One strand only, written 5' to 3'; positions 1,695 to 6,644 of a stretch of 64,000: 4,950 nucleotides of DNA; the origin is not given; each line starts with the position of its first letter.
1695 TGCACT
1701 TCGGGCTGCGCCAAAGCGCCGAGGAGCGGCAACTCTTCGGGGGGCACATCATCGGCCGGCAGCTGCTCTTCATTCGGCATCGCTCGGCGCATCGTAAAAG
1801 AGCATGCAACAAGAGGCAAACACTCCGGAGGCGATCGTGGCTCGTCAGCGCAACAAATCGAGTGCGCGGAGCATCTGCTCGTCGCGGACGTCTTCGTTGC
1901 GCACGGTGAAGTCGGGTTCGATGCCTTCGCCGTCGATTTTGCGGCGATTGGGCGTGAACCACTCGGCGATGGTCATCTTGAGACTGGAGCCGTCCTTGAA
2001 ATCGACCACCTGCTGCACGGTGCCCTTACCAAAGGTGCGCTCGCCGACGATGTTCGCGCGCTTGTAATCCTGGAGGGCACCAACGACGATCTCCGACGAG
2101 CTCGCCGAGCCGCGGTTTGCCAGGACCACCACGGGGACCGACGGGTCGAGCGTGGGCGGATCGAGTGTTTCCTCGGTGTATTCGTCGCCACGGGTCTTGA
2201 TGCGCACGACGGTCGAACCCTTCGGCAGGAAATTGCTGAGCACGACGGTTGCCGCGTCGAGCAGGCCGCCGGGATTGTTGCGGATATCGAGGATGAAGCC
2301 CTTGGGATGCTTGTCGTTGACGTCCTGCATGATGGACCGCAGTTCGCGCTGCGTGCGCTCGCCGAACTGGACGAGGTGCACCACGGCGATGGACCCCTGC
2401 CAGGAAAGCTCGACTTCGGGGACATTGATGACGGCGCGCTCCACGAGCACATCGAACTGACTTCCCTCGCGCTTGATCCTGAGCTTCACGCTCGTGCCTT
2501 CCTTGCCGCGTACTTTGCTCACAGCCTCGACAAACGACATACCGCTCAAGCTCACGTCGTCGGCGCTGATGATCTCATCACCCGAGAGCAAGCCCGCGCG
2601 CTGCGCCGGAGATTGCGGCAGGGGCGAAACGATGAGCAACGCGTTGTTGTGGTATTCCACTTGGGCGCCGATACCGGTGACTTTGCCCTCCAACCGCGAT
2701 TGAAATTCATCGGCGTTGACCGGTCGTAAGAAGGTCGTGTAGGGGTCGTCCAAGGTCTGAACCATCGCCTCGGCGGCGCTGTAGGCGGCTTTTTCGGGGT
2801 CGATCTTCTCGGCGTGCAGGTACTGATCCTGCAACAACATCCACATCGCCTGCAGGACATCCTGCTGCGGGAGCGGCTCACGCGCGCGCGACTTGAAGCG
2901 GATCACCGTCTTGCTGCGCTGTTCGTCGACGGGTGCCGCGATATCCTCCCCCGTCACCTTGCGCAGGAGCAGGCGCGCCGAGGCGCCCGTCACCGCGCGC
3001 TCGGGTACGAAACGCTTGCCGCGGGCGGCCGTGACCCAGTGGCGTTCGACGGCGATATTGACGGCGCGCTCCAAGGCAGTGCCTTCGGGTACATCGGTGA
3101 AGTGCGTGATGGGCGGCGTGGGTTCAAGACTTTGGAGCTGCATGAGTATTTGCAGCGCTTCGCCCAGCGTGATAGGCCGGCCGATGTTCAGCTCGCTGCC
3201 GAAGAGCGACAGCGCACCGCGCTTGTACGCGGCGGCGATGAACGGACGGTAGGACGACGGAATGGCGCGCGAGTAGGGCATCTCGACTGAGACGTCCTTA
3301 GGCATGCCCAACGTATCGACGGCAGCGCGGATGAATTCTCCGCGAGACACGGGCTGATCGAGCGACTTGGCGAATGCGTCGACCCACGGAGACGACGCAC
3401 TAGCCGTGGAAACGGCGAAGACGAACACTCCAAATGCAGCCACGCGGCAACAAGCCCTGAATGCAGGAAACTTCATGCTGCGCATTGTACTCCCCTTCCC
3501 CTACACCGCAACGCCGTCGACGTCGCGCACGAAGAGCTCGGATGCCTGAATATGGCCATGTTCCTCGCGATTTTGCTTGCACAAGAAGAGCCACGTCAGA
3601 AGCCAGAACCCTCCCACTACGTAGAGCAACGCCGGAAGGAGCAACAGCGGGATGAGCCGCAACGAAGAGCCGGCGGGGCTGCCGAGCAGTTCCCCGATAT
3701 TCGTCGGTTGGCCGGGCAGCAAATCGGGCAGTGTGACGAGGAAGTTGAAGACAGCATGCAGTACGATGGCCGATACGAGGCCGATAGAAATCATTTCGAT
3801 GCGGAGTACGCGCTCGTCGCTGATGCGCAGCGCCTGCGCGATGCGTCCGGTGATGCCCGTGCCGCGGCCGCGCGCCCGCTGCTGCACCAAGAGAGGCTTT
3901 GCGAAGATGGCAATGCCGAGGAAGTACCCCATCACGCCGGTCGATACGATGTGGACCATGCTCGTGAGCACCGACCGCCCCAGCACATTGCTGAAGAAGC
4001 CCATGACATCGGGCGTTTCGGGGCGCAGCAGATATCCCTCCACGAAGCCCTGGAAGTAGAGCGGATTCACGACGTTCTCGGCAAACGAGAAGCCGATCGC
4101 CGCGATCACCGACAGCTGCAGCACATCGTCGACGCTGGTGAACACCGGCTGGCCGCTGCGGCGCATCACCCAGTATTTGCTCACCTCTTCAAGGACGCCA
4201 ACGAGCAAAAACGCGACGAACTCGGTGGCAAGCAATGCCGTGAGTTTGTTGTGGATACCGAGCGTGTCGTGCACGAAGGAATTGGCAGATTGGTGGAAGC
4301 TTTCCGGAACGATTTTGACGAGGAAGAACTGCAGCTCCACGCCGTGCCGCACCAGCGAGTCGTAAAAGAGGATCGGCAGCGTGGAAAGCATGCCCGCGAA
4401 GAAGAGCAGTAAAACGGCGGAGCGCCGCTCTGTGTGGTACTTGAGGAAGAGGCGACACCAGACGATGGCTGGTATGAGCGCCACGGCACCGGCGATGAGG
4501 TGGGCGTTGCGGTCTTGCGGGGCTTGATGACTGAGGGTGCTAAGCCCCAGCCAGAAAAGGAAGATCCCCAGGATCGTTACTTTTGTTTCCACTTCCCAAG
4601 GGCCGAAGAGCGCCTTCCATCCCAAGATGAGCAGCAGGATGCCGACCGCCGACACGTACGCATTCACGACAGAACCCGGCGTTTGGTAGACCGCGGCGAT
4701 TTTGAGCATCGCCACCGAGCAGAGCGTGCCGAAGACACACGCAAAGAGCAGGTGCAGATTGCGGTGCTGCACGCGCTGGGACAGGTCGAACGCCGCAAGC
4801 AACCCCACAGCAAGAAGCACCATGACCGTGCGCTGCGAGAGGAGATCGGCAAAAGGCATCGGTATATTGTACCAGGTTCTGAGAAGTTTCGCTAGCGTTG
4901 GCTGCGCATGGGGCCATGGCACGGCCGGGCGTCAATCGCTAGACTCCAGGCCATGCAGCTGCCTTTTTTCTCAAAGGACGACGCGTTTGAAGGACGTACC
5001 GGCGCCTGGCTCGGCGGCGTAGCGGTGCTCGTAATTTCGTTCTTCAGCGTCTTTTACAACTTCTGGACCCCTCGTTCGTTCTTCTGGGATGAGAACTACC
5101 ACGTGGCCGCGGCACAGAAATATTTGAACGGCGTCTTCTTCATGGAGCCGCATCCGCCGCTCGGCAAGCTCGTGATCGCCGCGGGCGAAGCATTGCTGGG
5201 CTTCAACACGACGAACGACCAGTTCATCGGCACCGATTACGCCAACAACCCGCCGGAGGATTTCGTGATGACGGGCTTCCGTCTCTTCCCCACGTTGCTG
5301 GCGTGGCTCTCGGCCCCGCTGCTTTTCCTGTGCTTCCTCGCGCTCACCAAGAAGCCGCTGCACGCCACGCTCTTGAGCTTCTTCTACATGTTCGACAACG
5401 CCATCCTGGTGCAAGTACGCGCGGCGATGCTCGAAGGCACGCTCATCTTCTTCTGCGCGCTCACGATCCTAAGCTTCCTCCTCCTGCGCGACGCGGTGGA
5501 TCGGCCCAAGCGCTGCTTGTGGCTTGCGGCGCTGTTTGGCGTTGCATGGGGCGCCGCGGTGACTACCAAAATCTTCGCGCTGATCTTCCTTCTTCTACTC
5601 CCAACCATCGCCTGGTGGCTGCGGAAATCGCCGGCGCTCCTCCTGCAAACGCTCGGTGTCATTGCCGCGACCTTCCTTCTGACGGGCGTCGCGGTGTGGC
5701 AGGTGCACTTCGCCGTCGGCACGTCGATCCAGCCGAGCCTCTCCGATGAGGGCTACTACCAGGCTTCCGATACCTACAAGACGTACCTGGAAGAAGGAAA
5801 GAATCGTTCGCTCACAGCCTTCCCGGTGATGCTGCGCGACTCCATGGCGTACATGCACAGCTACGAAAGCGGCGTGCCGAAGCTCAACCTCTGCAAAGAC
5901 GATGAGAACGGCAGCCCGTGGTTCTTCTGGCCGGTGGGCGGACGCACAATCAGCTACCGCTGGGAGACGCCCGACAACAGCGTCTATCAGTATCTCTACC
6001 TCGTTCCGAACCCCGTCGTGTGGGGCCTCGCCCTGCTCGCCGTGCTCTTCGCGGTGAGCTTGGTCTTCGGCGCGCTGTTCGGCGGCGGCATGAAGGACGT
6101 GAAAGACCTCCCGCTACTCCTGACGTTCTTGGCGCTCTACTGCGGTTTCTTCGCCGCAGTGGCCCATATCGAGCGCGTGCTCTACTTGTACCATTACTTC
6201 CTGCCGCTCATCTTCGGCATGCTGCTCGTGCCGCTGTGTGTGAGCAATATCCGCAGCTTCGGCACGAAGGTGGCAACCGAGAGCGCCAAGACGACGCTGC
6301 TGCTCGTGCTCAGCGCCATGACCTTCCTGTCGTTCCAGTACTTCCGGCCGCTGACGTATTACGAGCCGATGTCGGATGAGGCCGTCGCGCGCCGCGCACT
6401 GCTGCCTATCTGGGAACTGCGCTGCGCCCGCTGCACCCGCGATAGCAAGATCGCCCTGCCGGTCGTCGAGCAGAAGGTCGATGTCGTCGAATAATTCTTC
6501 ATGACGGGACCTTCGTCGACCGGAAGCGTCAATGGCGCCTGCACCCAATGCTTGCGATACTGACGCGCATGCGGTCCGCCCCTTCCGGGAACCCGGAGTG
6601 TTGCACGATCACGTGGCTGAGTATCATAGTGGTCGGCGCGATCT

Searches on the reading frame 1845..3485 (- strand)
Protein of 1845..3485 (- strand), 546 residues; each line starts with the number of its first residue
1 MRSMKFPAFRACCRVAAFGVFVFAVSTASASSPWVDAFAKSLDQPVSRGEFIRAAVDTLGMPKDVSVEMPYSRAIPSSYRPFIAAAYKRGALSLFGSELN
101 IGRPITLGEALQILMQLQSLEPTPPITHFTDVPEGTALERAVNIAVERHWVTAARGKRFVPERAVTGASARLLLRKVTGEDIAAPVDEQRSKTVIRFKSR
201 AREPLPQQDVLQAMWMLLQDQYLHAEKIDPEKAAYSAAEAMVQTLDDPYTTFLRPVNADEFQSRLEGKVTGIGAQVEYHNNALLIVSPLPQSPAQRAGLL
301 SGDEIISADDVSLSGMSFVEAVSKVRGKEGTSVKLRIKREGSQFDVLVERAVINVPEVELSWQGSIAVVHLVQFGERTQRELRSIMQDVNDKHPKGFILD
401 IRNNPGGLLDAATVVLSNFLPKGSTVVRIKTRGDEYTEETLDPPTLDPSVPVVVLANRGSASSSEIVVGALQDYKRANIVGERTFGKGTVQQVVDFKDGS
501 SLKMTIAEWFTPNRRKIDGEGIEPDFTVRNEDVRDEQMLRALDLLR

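Call 65: search_protein_families(library=pfam, proteins=[window:1845-3485:-], max_evalue=0.001)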
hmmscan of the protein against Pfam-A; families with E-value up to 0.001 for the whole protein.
window:1845-3485:- (546 aa): 5 families
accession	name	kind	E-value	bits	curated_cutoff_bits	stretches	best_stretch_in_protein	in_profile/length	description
PF03572.23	Peptidase_S41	-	3.4e-51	173.5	24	1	366-528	2-165/165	Peptidase family S41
PF13180.12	PDZ_2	-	2.4e-10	41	27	1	271-346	2-76/80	PDZ domain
PF17820.7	PDZ_6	-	8.1e-10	38.7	27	1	285-339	2-54/54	PDZ domain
PF00595.29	PDZ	-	2e-07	31.7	23.2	1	268-337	8-80/81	PDZ domain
PF00395.25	SLH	-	6.1e-06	26.5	20.8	0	129-169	2-42/44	S-layer homology domain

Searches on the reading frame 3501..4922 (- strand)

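Call 65: search_protein_families(library=pfam, proteins=[window:3501-4922:-], max_evalue=0.001)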
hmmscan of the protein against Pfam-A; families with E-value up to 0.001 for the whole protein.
window:3501-4922:- (473 aa): 1 family
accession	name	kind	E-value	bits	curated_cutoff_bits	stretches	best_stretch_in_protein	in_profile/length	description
PF13367.11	PrsW-protease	-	1.5e-12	48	23.5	1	215-342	26-147/196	PrsW family intramembrane metalloprotease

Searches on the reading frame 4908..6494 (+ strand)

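Call 65: search_protein_families(library=pfam, proteins=[window:4908-6494:+], max_evalue=0.001)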
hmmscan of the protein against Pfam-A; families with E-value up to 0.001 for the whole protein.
window:4908-6494:+ (528 aa): 2 families
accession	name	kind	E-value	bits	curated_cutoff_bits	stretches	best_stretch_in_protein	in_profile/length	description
PF02366.24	PMT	-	2.5e-29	103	22.7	1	39-258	2-225/245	Dolichyl-phosphate-mannose-protein mannosyltransferase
PF16192.10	PMT_4TMC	-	3.4e-18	66.3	32.4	1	330-502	21-202/202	C-terminal four TMM region of protein-O-mannosyltransferase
